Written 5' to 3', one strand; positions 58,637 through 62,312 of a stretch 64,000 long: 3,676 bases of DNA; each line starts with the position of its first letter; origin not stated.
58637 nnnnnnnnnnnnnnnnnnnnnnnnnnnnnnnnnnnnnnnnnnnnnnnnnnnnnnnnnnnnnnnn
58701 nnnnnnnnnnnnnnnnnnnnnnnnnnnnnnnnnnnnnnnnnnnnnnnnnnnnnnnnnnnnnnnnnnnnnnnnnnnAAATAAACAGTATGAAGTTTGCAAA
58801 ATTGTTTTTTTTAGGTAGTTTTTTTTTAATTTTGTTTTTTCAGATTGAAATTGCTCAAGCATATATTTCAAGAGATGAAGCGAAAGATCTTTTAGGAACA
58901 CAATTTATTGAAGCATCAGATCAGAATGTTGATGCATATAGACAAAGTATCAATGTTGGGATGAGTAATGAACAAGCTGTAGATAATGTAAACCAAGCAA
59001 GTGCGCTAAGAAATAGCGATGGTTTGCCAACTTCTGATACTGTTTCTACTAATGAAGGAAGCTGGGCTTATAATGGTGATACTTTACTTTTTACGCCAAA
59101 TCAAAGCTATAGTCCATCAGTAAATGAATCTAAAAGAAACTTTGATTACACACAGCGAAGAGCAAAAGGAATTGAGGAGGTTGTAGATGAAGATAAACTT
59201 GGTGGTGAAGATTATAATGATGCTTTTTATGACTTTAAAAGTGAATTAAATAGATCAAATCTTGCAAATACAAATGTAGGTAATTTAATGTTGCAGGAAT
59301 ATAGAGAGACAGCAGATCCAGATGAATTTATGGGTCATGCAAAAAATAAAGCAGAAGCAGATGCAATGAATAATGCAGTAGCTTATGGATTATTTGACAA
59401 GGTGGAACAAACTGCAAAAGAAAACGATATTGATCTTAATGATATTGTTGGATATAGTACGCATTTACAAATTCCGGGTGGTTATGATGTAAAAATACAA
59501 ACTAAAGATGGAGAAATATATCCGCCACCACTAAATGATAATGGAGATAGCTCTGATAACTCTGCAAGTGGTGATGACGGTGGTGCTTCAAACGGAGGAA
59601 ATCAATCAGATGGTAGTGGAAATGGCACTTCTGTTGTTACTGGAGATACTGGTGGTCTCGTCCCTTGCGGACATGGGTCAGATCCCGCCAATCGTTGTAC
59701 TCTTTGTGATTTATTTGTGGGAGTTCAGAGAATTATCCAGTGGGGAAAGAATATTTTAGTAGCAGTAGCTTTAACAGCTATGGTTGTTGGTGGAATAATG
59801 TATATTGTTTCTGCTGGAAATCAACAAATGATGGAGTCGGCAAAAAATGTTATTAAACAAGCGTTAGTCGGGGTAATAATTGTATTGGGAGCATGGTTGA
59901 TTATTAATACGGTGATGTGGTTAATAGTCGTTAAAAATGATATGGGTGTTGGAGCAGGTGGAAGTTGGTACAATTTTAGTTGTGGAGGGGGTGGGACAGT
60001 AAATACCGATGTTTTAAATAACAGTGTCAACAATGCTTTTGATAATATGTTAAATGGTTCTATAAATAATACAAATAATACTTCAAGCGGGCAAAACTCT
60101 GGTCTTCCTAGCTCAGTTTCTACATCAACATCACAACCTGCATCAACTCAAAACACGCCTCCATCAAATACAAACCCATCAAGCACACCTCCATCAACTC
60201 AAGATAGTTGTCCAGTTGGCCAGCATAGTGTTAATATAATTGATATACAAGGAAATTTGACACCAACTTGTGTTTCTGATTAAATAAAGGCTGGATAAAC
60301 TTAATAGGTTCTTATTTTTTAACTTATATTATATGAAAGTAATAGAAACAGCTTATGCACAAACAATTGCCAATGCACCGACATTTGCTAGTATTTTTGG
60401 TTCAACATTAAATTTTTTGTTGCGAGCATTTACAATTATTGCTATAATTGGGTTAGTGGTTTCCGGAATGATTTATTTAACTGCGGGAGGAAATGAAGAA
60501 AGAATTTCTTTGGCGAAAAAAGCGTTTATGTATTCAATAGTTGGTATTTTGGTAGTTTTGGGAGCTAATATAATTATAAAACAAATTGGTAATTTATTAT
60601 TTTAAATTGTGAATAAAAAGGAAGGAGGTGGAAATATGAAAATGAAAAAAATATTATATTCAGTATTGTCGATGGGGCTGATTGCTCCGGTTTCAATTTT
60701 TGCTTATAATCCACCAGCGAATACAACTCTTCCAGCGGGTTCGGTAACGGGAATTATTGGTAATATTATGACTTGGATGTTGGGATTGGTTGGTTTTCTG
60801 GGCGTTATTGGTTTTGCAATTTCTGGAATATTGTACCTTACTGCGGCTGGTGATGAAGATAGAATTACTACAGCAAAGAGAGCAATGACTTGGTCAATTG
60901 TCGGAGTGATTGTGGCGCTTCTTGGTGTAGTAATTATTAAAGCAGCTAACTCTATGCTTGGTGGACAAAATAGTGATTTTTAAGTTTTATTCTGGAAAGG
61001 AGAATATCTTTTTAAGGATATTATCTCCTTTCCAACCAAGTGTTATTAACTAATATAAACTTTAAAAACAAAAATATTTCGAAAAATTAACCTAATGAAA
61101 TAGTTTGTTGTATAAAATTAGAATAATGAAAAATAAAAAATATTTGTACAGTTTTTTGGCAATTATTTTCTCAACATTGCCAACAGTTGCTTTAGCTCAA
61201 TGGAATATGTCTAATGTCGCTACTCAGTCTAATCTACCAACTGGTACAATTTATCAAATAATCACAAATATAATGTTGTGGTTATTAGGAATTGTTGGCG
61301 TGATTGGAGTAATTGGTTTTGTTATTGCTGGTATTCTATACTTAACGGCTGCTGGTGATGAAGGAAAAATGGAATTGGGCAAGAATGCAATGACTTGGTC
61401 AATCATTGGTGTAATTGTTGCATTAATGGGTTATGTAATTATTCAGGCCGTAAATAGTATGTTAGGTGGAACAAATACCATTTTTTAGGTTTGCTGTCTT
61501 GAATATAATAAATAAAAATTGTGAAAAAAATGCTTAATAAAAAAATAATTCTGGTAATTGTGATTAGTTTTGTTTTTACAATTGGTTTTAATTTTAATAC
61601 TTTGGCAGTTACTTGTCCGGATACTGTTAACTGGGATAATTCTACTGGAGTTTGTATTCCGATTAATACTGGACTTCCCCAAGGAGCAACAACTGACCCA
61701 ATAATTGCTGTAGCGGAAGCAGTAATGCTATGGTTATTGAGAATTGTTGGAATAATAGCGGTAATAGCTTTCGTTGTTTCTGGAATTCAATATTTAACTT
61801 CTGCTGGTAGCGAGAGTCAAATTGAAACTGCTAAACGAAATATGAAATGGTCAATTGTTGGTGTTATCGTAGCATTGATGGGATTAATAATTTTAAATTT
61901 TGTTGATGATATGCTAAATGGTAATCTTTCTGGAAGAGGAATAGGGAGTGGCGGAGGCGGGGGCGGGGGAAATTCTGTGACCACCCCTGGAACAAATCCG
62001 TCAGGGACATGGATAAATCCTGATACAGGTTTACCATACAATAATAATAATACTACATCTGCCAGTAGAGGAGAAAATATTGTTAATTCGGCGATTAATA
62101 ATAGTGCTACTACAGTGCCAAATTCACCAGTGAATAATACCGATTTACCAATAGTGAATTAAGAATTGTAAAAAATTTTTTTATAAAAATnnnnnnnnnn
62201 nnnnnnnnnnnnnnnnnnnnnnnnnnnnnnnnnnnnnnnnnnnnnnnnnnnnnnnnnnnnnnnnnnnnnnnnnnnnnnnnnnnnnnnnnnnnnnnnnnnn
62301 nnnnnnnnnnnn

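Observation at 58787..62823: Tandem array of six paralogous pilin-like proteins sharing a CxxC plus two-helix hairpin motif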

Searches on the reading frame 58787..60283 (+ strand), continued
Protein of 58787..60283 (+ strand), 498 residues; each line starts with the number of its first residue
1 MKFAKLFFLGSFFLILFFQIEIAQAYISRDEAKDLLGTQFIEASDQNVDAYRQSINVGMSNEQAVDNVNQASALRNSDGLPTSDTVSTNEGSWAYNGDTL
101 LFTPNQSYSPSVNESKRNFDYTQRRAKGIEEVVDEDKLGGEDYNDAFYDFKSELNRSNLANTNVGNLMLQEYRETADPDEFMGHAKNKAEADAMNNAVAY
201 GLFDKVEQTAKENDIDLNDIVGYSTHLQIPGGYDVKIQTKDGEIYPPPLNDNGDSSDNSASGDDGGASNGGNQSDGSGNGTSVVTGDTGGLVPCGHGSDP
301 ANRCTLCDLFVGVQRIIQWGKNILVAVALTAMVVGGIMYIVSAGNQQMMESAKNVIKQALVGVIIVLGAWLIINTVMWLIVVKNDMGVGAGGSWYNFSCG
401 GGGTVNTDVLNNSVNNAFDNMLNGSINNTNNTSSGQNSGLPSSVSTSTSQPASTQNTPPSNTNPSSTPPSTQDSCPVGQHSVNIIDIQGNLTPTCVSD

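Call 54: find_encoding_contigs(protein=P0003, flank=10000, max_places=2)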
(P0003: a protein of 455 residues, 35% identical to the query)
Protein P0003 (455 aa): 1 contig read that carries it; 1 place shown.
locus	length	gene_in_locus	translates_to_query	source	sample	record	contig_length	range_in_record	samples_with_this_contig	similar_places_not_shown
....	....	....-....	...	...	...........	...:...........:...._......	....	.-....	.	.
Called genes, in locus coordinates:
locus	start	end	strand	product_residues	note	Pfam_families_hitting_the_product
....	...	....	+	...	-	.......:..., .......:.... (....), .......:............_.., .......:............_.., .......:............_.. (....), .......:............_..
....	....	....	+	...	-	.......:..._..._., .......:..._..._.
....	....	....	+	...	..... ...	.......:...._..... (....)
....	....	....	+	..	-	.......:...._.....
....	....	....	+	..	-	?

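Call 69: search_protein_families(library=phrogs, proteins=[L004:14167-15477:-, L004:15490-16092:-], max_evalue=0.01)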
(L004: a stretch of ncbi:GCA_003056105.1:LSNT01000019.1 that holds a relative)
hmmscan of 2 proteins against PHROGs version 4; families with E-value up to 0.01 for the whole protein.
L004:14167-15477:- (436 aa): 0 families

L004:15490-16092:- (200 aa): 0 families

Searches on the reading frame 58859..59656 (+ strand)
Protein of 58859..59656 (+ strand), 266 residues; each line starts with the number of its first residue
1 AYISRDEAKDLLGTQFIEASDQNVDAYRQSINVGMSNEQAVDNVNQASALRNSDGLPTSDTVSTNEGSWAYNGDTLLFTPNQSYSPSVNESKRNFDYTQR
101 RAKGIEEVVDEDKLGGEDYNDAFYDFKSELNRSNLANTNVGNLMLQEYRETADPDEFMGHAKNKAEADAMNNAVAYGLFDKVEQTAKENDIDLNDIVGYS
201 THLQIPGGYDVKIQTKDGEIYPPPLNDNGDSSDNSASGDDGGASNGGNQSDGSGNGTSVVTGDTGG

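Call 53: search_protein_representatives(protein=window:58859-59656:+)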
Query: 266 residues. Proteins with E-value up to 0.001 (for the whole library): 5; up to 1e-10: 3; up to 1e-30: 3. The best 5 are listed.
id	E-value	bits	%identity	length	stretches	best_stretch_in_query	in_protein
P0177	1.3e-54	202.0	44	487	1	2-257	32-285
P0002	6.4e-53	196.4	50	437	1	1-231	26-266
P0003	1.3e-47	179.1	43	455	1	2-262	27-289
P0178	4.4e-06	43.0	30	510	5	30-85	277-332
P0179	2.4e-04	37.3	36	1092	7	51-83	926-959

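Call 69: search_protein_families(library=phrogs, proteins=[window:58859-59656:+], max_evalue=0.01)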
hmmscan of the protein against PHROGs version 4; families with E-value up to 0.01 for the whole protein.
window:58859-59656:+ (266 aa): 0 families

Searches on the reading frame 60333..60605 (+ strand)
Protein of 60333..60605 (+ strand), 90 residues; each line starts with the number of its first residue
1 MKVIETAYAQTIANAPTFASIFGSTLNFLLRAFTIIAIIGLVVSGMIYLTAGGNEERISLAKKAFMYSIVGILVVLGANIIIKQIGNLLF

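Call 3: search_protein_families(library=pfam, proteins=[window:60333-60605:+], max_evalue=1)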
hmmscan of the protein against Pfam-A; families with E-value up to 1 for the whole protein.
window:60333-60605:+ (90 aa): 3 families
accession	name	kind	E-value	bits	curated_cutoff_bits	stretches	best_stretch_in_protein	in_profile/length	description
PF18895.5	T4SS_pilin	-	1.2e-07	32.1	26.6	1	35-83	22-69/71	Type IV secretion system pilin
PF04956.18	TrbC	-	0.00019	22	27.9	1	4-83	25-96/98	TrbC/VIRB2 pilin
PF19607.4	DUF6112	-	0.022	15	25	1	12-81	10-70/88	Family of unknown function (DUF6112)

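Call 23: search_protein_families(library=ncbifam, proteins=[window:60333-60605:+], max_evalue=0.1)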
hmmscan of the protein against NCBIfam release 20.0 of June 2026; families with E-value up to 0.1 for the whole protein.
window:60333-60605:+ (90 aa): 1 family
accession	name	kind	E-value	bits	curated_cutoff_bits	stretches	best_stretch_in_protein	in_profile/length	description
NF045849.1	ICE_MMCAP2_0565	equivalog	0.0019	17.8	40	1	18-85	5-76/80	Mbov_0395 family pilin-like conjugal transfer protein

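Call 67: find_homologous_proteins(query=window:60333-60605:+, max_evalue=0.001)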
Query window:60333-60605:+ (90 aa): 10 proteins with E <= 0.001 among 16 candidates.
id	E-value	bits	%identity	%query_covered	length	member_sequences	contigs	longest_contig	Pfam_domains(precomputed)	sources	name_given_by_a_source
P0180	4.9e-46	172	100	100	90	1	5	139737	PF18895.6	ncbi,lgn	-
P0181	2.9e-37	144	83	100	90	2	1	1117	PF18895.6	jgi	-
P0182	5.6e-34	134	76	100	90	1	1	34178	-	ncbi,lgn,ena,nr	ncbi:MAG TPA: hypothetical protein ENJ27_00580 [Candidatus Moranbacteria bacterium]|nr:hypothetical 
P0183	3.5e-24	102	64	99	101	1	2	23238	-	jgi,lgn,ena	-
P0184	4.1e-21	93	75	71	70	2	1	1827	PF18895.6,PF04956.19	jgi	-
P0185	2.0e-20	91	56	94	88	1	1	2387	PF18895.6,PF04956.19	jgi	-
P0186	6.7e-18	82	53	99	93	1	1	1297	PF18895.6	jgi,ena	jgi:hypothetical protein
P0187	1.5e-14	72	52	99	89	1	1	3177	PF18895.6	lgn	-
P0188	2.0e-14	71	52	93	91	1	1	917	PF18895.6,PF04956.19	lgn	-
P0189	1.8e-12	65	51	87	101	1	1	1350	PF18895.6,PF04956.19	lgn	-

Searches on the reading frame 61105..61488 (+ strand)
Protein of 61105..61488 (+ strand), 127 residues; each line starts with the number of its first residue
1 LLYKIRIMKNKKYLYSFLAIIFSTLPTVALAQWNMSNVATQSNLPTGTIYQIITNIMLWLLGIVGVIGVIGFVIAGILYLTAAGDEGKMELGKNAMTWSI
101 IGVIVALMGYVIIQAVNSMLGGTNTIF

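Call 3: search_protein_families(library=pfam, proteins=[window:61105-61488:+], max_evalue=1)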
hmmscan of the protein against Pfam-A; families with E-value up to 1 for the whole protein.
window:61105-61488:+ (127 aa): 3 families
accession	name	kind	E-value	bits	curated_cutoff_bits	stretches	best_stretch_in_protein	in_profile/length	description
PF18895.5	T4SS_pilin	-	2e-12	47.4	26.6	1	47-112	3-67/71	Type IV secretion system pilin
PF07331.16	TctB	-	0.02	15.5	29.1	1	18-112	39-127/137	Tripartite tricarboxylate transporter TctB family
PF04531.18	Phage_holin_1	-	0.042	14.8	22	1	3-67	3-61/82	Bacteriophage holin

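Call 23: search_protein_families(library=ncbifam, proteins=[window:61105-61488:+], max_evalue=0.1)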
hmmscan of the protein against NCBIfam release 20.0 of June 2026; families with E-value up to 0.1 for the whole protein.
window:61105-61488:+ (127 aa): 3 families
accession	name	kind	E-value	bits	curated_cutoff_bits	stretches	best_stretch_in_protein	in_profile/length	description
NF045849.1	ICE_MMCAP2_0565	equivalog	8.4e-09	35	40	1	47-119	7-79/80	Mbov_0395 family pilin-like conjugal transfer protein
NF033218.1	anchor_AmaP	equivalog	0.0035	17.1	55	1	10-79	4-71/166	alkaline shock response membrane anchor protein AmaP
NF041742.1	WGxxGxxG_fam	subfamily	0.056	14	35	0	8-71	1-65/69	WGxxGxxG family protein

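Call 56: search_dna_similar(query=window:61126-61488:+, collection=plasmids, mode=protein, max_evalue=0.01, max_rows=25)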
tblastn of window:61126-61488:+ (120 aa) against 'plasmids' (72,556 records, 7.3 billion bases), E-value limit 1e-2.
No match.

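Call 57: search_dna_similar(query=window:61126-61488:+, collection=phages, mode=protein, max_evalue=0.01, max_rows=15)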
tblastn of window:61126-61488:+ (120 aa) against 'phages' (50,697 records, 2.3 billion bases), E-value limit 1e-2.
No match.

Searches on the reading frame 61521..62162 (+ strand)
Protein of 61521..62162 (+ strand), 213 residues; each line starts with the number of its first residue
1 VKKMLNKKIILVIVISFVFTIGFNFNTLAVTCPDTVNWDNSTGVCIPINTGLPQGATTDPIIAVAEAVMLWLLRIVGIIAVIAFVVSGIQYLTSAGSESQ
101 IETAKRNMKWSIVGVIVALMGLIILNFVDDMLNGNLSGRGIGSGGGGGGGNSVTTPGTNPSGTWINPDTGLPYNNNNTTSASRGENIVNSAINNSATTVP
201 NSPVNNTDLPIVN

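Call 3: search_protein_families(library=pfam, proteins=[window:61521-62162:+], max_evalue=1)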
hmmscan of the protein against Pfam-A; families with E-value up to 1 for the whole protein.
window:61521-62162:+ (213 aa): 4 families
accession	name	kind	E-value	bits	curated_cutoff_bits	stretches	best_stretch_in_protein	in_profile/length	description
PF18895.5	T4SS_pilin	-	3.8e-09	36.9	26.6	1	60-128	4-71/71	Type IV secretion system pilin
PF04956.18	TrbC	-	0.011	16.4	27.9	1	55-121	32-91/98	TrbC/VIRB2 pilin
PF04971.17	Phage_holin_2_1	-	0.13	12.7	26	1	85-124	3-46/64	Bacteriophage P21 holin S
PF04148.18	Erv26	-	0.67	10.2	22.2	1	71-126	9-63/202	Transmembrane adaptor Erv26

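Call 23: search_protein_families(library=ncbifam, proteins=[window:61521-62162:+], max_evalue=0.1)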
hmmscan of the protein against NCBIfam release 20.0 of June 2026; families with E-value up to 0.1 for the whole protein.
window:61521-62162:+ (213 aa): 1 family
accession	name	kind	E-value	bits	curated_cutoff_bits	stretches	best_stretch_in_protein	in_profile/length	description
NF045849.1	ICE_MMCAP2_0565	equivalog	4.8e-08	32.6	40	1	58-128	6-76/80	Mbov_0395 family pilin-like conjugal transfer protein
